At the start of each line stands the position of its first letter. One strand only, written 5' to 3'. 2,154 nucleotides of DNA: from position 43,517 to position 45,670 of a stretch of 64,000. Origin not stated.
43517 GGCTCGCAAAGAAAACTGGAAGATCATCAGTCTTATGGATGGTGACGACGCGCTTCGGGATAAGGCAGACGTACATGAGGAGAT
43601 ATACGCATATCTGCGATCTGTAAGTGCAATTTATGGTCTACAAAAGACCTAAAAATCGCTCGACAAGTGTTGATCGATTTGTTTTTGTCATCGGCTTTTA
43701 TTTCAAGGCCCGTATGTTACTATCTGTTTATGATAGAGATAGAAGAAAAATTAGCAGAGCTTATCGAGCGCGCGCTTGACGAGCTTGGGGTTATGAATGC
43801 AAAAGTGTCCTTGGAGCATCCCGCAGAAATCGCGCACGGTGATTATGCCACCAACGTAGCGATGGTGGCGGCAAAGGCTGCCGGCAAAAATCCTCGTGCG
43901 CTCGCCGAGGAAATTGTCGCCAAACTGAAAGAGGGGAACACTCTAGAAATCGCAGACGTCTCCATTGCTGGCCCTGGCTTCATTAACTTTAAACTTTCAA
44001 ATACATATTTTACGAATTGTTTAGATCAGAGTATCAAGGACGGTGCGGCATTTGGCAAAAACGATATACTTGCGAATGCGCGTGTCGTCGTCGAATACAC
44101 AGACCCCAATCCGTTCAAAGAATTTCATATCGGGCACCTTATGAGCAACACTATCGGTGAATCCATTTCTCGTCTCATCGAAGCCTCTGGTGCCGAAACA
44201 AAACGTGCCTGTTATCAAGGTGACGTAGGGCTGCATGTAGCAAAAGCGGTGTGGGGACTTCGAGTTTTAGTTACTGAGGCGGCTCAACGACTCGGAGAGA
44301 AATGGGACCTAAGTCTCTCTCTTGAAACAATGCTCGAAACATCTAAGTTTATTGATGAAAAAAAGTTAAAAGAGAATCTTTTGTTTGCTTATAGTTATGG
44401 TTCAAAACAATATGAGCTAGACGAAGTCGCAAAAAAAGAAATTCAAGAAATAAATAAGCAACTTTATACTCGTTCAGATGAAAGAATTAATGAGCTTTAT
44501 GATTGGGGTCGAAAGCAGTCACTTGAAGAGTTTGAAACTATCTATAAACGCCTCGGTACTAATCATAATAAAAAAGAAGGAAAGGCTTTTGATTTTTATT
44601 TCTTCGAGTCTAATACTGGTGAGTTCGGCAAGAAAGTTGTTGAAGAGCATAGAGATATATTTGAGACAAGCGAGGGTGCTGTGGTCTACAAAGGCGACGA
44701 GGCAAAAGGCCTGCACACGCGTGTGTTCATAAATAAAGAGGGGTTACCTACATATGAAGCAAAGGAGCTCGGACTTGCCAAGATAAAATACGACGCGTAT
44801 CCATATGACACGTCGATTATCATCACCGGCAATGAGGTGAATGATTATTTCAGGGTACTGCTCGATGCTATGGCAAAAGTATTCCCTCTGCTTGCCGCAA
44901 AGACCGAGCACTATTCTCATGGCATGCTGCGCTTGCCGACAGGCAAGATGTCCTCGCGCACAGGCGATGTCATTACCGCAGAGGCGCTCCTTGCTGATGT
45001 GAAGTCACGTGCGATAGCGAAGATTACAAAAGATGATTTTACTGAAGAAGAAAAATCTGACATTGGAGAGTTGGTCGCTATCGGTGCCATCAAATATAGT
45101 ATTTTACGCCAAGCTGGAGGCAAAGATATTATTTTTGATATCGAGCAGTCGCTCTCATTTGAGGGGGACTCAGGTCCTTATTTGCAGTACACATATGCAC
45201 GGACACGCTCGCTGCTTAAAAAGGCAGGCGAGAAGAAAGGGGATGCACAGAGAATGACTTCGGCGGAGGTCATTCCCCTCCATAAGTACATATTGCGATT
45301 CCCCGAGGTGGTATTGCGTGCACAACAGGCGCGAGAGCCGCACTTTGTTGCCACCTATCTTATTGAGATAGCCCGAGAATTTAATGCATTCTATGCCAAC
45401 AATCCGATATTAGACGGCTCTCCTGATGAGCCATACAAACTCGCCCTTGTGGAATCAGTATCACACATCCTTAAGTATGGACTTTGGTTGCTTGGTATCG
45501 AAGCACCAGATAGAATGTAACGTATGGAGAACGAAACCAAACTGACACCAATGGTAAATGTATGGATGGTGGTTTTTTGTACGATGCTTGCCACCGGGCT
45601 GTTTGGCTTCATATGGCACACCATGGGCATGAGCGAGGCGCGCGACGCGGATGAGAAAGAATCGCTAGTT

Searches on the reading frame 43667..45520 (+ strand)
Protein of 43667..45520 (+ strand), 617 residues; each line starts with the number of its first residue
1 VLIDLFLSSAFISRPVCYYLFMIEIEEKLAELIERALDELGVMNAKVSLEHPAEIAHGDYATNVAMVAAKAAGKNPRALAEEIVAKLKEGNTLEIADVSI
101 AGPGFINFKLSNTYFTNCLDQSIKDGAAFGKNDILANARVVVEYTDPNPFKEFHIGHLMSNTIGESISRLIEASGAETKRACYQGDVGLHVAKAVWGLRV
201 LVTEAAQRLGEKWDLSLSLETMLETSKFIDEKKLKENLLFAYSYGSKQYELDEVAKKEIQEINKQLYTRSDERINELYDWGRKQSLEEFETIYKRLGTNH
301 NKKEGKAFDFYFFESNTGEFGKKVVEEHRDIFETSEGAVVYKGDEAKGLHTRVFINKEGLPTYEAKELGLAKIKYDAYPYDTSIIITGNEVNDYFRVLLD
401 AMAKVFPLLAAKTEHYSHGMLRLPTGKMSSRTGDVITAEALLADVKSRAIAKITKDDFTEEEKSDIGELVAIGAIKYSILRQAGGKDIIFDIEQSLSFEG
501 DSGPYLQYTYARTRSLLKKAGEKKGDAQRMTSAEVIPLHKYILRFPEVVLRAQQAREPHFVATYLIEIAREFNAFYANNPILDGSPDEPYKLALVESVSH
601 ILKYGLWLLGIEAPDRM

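Call 72: search_protein_families(library=pfam, proteins=[window:43667-45520:+], max_evalue=0.00001)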
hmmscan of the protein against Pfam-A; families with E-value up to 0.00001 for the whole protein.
window:43667-45520:+ (617 aa): 3 families
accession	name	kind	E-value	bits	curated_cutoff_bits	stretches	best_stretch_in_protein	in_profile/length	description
PF05746.21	DALR_1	-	1e-27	97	22.3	1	506-617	1-117/117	DALR anticodon binding domain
PF00750.26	tRNA-synt_1d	-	1.8e-27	96.7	23.3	1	136-491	18-348/349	tRNA synthetases class I (R), catalytic domain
PF03485.21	Arg_tRNA_synt_N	-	1.4e-23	83.7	21.5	1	28-110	2-85/85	Arginyl tRNA synthetase N terminal domain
